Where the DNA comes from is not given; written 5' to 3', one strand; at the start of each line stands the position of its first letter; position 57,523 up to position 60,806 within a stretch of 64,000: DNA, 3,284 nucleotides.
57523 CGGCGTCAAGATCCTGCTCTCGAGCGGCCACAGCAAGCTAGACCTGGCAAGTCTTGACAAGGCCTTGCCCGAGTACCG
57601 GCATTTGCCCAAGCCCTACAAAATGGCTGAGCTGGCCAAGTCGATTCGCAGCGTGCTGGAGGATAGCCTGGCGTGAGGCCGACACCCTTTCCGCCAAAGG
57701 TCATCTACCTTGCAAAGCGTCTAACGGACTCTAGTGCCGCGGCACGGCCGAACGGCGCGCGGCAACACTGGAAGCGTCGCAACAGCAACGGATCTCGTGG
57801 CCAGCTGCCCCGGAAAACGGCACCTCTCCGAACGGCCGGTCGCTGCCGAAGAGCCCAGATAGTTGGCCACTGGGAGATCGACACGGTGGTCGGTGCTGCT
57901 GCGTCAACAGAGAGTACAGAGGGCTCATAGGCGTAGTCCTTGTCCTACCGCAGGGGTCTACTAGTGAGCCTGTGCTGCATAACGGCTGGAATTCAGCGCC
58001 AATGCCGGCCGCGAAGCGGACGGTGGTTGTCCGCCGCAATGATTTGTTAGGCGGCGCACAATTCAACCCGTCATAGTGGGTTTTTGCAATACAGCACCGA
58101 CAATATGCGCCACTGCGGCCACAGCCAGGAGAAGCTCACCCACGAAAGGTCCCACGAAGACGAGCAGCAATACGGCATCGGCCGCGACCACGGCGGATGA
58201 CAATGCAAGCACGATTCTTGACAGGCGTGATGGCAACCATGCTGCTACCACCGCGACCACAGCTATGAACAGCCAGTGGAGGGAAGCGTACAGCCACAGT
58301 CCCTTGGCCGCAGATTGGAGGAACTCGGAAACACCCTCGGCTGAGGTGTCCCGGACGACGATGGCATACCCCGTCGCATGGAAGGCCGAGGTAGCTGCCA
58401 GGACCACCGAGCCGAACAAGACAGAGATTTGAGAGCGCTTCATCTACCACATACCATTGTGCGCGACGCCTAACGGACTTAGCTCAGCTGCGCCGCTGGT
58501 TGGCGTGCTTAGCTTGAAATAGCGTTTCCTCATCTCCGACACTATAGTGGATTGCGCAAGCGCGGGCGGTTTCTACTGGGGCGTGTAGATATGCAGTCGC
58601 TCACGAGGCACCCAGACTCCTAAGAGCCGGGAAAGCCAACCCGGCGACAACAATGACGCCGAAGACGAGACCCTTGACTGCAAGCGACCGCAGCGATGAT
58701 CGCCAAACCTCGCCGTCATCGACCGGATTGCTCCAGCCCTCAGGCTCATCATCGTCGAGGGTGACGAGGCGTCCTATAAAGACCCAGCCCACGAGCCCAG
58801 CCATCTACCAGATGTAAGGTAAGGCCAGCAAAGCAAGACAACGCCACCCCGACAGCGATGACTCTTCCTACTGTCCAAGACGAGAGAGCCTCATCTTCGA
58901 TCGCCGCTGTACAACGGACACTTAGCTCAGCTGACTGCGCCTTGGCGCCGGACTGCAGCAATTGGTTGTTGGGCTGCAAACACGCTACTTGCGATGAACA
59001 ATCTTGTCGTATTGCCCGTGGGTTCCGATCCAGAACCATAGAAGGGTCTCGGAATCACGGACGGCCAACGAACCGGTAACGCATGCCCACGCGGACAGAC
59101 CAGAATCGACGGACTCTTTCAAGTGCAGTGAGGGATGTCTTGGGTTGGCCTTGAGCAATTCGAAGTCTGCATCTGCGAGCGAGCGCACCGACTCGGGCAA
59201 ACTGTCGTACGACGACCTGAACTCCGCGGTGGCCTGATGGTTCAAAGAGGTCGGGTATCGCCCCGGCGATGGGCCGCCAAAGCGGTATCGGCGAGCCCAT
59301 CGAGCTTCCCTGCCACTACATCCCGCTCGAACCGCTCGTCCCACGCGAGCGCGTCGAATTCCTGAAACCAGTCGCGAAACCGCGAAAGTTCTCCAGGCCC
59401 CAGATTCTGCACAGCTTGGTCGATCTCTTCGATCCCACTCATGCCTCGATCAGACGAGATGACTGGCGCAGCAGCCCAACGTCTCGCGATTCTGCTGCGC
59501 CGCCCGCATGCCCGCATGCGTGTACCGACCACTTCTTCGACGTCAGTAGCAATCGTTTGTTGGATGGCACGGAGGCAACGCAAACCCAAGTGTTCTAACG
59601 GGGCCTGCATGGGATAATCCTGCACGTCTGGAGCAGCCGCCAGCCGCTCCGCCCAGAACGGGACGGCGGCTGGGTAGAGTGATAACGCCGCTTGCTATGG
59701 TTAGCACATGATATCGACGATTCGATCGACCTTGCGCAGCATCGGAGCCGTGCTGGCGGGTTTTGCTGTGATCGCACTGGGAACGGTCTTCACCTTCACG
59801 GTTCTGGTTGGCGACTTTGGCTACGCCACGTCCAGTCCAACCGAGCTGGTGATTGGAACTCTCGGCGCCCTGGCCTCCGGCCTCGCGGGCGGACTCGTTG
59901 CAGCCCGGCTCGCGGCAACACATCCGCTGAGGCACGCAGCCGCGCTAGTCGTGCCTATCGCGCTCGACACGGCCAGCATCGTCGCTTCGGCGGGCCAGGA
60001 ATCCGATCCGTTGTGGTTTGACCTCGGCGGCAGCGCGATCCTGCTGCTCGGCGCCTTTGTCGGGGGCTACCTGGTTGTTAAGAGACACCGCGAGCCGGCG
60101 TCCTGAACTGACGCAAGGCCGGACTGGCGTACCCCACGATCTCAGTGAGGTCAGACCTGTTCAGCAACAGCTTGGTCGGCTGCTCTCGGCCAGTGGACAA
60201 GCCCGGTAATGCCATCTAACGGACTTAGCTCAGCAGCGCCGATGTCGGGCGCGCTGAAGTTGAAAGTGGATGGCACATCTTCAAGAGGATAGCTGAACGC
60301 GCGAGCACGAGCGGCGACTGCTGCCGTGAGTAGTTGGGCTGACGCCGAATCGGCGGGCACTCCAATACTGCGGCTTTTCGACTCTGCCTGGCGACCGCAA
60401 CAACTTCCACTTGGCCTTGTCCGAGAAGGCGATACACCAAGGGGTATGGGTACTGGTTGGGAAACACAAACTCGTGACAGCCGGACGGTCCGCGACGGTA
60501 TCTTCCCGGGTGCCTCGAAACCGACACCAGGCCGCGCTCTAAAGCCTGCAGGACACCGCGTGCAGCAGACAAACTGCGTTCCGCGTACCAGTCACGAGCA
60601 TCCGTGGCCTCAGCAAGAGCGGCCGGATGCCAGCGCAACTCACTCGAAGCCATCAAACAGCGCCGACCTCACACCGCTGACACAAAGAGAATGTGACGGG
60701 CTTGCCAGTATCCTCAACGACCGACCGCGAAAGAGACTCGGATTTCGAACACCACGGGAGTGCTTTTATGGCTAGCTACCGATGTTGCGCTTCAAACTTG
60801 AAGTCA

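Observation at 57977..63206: Integron-type gene-cassette array (nine or more attC-like sites) in a high-GC chromosome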

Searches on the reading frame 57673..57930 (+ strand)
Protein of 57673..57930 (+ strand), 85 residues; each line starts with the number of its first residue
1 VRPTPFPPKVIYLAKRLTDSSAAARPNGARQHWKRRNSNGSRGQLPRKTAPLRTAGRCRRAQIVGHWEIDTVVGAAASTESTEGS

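Call 15: search_protein_families(library=pfam, proteins=[window:57673-57930:+], max_evalue=1)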
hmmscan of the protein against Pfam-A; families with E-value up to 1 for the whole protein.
window:57673-57930:+ (85 aa): 0 families

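Call 53: search_protein_families(library=ncbifam, proteins=[window:57673-57930:+], max_evalue=10)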
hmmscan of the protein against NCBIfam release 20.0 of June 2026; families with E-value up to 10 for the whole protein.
window:57673-57930:+ (85 aa): 1 family
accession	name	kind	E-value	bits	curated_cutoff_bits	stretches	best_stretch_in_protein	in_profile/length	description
NF033563.0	transpos_IS30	equivalog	0.00051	19.8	80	1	20-77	90-146/267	IS30 family transposase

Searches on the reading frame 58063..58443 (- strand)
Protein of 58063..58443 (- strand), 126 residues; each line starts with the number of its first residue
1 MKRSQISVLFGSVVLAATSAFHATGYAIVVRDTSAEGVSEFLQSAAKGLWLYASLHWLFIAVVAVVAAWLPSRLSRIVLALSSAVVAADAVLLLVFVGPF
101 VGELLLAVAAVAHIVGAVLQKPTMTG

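Call 8: search_protein_families(library=pfam, proteins=[window:58063-58443:-], max_evalue=0.01)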
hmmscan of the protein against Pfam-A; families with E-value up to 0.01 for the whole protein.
window:58063-58443:- (126 aa): 0 families

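Call 53: search_protein_families(library=ncbifam, proteins=[window:58063-58443:-], max_evalue=10)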
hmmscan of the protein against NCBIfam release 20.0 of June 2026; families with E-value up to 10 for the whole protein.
window:58063-58443:- (126 aa): 2 families
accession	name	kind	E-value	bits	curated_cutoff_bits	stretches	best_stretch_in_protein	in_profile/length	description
NF007933.0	PRK10649.1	subfamily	0.12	10.9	404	1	29-115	92-183/577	phosphoethanolamine transferase CptA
NF012179.0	CptA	domain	0.26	9.9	900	1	46-118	101-174/556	phosphoethanolamine transferase CptA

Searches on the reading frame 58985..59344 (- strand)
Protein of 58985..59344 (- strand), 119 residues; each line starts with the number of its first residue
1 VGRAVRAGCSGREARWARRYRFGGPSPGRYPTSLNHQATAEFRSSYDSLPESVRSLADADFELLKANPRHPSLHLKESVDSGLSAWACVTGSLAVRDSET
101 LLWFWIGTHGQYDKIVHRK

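Call 8: search_protein_families(library=pfam, proteins=[window:58985-59344:-], max_evalue=0.01)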
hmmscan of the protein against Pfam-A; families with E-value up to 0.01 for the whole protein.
window:58985-59344:- (119 aa): 0 families

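Call 14: search_protein_families(library=ncbifam, proteins=[window:58985-59344:-], max_evalue=1)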
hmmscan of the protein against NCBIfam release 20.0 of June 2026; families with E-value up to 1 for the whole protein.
window:58985-59344:- (119 aa): 0 families

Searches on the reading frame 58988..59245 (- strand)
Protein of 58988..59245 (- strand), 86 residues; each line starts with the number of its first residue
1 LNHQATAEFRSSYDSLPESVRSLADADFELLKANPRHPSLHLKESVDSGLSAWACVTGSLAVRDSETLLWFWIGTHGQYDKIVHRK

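Call 53: search_protein_families(library=ncbifam, proteins=[window:58988-59245:-], max_evalue=10)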
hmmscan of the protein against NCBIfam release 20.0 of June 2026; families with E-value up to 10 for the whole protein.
seq(86 aa): 0 families

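Call 54: search_protein_families(library=pfam, proteins=[window:58988-59245:-], max_evalue=10)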
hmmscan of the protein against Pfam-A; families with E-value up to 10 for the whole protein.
seq(86 aa): 0 families

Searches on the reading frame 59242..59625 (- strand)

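Call 8: search_protein_families(library=pfam, proteins=[window:59242-59625:-], max_evalue=0.01)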
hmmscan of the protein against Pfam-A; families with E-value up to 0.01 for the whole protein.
window:59242-59625:- (127 aa): 0 families

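Call 14: search_protein_families(library=ncbifam, proteins=[window:59242-59625:-], max_evalue=1)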
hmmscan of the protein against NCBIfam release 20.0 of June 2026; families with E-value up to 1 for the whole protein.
window:59242-59625:- (127 aa): 1 family
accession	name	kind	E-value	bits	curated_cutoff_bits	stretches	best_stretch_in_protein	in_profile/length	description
TIGR01263.1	4HPPD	equivalog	0.039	13.4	277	1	51-119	142-207/353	4-hydroxyphenylpyruvate dioxygenase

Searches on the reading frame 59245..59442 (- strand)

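Call 53: search_protein_families(library=ncbifam, proteins=[window:59245-59442:-], max_evalue=10)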
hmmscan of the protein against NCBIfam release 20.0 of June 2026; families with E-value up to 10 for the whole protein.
seq(66 aa): 1 family
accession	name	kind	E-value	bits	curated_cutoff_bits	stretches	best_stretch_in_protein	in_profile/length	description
TIGR01263.1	4HPPD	equivalog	0.033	13.7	277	1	3-58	155-207/353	4-hydroxyphenylpyruvate dioxygenase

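Call 54: search_protein_families(library=pfam, proteins=[window:59245-59442:-], max_evalue=10)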
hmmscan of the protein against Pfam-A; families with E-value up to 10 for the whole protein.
seq(66 aa): 0 families

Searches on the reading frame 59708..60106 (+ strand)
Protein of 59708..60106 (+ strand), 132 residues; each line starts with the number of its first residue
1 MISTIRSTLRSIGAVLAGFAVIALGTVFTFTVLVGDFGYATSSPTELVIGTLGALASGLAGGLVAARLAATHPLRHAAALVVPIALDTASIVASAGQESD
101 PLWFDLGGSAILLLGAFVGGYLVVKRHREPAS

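Call 8: search_protein_families(library=pfam, proteins=[window:59708-60106:+], max_evalue=0.01)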
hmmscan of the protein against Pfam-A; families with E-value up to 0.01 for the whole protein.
window:59708-60106:+ (132 aa): 0 families

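Call 53: search_protein_families(library=ncbifam, proteins=[window:59708-60106:+], max_evalue=10)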
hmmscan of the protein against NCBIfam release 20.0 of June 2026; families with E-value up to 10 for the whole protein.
window:59708-60106:+ (132 aa): 4 families
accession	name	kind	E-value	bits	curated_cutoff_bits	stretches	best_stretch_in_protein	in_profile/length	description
NF058571.1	GVDTG_CTERM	domain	0.00059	20.1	29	2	94-127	13-44/44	GVDTG sorting domain-containing protein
NF038356.1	actino_DLW39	hypoth_equivalog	0.4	10.6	24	1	111-128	4-21/38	DLW-39 family protein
NF041635.1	STM3941_fam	subfamily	0.78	9.6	40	1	8-73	2-61/157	STM3941 family protein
NF033634.1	SLATT_1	domain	0.91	9.5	41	1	84-129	32-79/132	SLATT domain-containing protein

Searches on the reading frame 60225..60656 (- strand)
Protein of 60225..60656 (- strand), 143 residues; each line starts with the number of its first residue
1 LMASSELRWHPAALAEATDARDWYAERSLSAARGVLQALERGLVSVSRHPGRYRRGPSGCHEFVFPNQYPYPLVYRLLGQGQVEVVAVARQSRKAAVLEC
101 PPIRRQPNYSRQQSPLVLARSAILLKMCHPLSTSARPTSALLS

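Call 8: search_protein_families(library=pfam, proteins=[window:60225-60656:-], max_evalue=0.01)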
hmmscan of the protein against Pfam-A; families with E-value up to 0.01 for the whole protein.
window:60225-60656:- (143 aa): 1 family
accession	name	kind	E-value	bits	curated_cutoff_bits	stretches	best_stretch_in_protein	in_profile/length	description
PF05016.21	ParE_toxin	-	3.2e-11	44.1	23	1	7-94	1-88/89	ParE toxin of type II toxin-antitoxin system, parDE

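Call 14: search_protein_families(library=ncbifam, proteins=[window:60225-60656:-], max_evalue=1)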
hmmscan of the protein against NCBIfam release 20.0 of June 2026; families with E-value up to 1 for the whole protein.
window:60225-60656:- (143 aa): 0 families
